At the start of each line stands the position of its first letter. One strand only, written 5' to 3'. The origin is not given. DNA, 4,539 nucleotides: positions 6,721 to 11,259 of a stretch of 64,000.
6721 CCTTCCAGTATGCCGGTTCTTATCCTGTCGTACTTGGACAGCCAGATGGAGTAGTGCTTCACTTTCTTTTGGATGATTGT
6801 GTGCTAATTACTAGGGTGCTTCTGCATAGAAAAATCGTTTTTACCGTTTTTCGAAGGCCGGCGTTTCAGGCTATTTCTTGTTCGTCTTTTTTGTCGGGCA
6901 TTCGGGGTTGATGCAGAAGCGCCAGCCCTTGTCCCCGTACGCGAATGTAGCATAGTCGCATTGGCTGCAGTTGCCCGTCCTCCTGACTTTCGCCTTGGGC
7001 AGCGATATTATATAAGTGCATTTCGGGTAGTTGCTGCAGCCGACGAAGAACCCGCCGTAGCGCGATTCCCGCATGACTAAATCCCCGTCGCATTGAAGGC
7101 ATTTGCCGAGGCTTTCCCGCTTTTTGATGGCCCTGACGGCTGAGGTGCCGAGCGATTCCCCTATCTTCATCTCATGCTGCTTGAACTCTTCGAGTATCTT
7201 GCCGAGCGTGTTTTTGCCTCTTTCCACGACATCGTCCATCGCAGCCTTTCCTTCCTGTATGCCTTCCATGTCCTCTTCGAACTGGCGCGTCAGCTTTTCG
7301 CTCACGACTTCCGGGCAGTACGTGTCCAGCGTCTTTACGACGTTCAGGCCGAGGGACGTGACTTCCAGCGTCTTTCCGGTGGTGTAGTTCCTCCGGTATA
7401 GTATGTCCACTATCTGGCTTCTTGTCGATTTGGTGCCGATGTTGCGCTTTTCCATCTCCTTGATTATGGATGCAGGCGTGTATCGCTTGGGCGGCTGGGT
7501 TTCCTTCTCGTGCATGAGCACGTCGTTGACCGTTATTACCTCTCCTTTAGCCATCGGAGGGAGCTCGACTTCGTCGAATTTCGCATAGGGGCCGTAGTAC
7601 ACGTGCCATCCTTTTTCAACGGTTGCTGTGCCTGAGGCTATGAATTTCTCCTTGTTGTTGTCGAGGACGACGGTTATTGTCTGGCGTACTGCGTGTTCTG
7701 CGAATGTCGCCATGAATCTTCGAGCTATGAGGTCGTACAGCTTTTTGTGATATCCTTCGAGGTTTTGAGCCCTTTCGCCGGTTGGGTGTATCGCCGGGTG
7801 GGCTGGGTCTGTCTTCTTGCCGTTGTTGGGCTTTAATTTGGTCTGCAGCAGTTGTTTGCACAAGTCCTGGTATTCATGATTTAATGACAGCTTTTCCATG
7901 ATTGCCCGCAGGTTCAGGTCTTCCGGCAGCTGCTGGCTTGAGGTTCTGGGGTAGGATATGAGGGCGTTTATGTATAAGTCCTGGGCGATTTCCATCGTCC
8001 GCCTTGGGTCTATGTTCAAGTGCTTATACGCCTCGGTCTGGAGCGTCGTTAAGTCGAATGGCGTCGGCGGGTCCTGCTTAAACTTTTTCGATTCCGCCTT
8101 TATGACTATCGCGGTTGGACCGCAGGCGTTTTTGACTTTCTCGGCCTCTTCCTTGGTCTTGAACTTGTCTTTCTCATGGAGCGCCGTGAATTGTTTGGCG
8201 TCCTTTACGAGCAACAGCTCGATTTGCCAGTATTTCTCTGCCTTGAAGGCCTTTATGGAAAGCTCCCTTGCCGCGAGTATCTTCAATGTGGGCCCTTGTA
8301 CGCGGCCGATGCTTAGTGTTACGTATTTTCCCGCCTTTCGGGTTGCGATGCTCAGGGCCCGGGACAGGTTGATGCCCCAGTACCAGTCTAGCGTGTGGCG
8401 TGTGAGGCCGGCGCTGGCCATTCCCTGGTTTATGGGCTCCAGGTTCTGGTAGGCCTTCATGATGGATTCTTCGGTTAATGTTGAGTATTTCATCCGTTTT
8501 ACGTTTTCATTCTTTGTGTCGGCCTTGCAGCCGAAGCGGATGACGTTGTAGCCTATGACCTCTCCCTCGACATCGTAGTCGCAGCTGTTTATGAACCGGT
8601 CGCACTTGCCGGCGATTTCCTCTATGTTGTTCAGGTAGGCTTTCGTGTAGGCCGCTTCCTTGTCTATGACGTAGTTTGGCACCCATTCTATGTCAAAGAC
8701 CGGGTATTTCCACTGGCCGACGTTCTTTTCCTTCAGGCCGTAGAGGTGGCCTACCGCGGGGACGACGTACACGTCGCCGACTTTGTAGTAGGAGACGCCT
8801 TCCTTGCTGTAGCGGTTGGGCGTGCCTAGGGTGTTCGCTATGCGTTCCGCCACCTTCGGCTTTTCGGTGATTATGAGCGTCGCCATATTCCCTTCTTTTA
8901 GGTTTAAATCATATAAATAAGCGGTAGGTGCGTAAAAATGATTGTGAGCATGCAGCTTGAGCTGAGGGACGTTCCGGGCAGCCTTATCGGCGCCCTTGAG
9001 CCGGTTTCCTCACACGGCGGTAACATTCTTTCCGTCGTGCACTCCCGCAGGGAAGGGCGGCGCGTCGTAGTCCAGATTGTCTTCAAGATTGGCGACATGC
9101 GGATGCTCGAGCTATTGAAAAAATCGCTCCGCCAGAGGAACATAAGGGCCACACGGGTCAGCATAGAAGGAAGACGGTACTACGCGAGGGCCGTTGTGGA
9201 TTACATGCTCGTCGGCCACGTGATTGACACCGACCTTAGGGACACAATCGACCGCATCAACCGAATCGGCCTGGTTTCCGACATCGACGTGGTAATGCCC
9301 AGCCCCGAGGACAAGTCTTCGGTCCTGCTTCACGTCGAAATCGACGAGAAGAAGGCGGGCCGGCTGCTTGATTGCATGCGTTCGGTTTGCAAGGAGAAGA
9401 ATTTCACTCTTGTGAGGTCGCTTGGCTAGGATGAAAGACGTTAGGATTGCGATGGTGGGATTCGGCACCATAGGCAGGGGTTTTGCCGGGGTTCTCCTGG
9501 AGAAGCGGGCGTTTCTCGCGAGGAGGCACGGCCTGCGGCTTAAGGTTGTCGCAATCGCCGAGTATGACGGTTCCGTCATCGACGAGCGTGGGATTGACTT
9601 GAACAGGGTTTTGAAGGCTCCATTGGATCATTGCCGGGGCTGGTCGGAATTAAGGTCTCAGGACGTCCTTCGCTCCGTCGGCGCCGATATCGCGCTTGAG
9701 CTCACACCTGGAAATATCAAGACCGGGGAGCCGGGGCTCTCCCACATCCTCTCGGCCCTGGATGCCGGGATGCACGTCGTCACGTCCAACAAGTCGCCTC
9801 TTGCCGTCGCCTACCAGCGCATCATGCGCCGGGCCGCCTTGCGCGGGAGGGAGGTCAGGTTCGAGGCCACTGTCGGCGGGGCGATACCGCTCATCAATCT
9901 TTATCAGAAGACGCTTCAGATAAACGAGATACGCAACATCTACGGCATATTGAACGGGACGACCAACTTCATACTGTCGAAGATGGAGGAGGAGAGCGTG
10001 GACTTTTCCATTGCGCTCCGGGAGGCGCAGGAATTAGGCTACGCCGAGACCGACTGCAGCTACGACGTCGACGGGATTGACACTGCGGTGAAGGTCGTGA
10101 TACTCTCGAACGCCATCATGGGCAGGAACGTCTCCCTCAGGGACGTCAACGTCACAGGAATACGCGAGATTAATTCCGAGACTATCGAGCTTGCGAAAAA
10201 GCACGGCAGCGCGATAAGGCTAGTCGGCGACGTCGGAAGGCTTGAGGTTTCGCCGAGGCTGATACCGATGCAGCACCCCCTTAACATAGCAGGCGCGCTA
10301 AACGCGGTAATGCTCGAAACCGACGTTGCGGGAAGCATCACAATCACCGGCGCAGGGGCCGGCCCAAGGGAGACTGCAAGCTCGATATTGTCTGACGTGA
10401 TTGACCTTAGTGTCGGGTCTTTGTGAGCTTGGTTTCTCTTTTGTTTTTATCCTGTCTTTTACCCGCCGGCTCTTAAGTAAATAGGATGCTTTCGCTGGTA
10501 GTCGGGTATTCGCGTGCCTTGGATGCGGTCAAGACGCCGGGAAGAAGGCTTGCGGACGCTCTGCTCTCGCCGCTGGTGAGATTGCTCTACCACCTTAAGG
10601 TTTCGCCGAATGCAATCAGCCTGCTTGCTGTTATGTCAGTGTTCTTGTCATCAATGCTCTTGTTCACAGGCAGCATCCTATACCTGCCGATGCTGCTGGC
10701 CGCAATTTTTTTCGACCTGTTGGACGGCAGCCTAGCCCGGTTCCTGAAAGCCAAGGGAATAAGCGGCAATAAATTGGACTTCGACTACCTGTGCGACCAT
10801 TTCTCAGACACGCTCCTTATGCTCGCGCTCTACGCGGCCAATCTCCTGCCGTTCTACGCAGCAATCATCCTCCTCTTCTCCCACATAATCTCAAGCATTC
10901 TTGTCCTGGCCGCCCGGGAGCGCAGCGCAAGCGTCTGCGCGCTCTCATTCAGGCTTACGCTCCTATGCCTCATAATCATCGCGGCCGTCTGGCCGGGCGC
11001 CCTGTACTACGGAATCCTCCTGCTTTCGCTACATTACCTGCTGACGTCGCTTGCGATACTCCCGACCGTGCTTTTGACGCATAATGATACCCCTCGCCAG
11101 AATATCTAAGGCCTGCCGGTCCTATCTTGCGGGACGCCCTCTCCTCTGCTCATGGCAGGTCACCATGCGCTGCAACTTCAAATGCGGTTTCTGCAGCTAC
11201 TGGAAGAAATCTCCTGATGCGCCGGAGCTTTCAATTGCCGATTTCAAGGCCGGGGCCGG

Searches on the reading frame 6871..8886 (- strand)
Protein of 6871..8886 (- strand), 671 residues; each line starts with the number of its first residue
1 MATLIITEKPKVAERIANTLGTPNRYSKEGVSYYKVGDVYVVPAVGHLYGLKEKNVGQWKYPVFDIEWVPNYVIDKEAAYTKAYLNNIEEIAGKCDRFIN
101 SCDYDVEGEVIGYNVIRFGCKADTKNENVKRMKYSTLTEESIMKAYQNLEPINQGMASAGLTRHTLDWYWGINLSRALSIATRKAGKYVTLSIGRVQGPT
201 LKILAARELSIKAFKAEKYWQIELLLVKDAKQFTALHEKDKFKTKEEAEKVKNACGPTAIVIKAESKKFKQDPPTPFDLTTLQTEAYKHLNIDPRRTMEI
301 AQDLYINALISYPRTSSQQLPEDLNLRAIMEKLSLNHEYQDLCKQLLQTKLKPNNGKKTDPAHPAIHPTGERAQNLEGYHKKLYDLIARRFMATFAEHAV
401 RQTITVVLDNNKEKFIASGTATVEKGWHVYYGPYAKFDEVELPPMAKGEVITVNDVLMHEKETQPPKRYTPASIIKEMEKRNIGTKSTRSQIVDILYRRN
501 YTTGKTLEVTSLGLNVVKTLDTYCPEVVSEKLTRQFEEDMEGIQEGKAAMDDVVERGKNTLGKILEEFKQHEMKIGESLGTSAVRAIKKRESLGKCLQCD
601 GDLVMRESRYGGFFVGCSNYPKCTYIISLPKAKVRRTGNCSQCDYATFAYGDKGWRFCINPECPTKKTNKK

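Call 10: search_protein_families(library=pfam, proteins=[window:6871-8886:-], max_evalue=0.01)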
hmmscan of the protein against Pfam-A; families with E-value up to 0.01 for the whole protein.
window:6871-8886:- (671 aa): 3 families
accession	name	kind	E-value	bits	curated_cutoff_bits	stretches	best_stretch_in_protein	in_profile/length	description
PF01131.25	Topoisom_bac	-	5.9e-123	411.3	35.1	1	152-554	2-410/411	DNA topoisomerase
PF01396.24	Zn_ribbon_Top1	-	1.3e-13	50.9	32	1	594-631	2-38/39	Topoisomerase DNA binding C4 zinc finger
PF01751.28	Toprim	-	1.5e-11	44.8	23.1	1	3-135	1-94/96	Toprim domain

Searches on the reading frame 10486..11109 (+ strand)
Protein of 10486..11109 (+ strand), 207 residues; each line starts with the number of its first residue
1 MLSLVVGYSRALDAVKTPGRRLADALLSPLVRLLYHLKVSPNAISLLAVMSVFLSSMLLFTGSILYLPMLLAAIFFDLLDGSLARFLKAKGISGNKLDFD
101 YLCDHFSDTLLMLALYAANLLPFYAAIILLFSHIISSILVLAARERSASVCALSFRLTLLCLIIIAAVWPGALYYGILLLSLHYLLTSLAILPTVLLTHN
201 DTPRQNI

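Call 22: search_protein_families(library=pfam, proteins=[window:10486-11109:+], max_evalue=0.01)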
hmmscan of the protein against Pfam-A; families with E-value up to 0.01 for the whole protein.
window:10486-11109:+ (207 aa): 1 family
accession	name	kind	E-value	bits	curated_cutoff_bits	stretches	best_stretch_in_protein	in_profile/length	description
PF01066.26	CDP-OH_P_transf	-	7.6e-08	33.3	22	1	40-179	3-142/152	CDP-alcohol phosphatidyltransferase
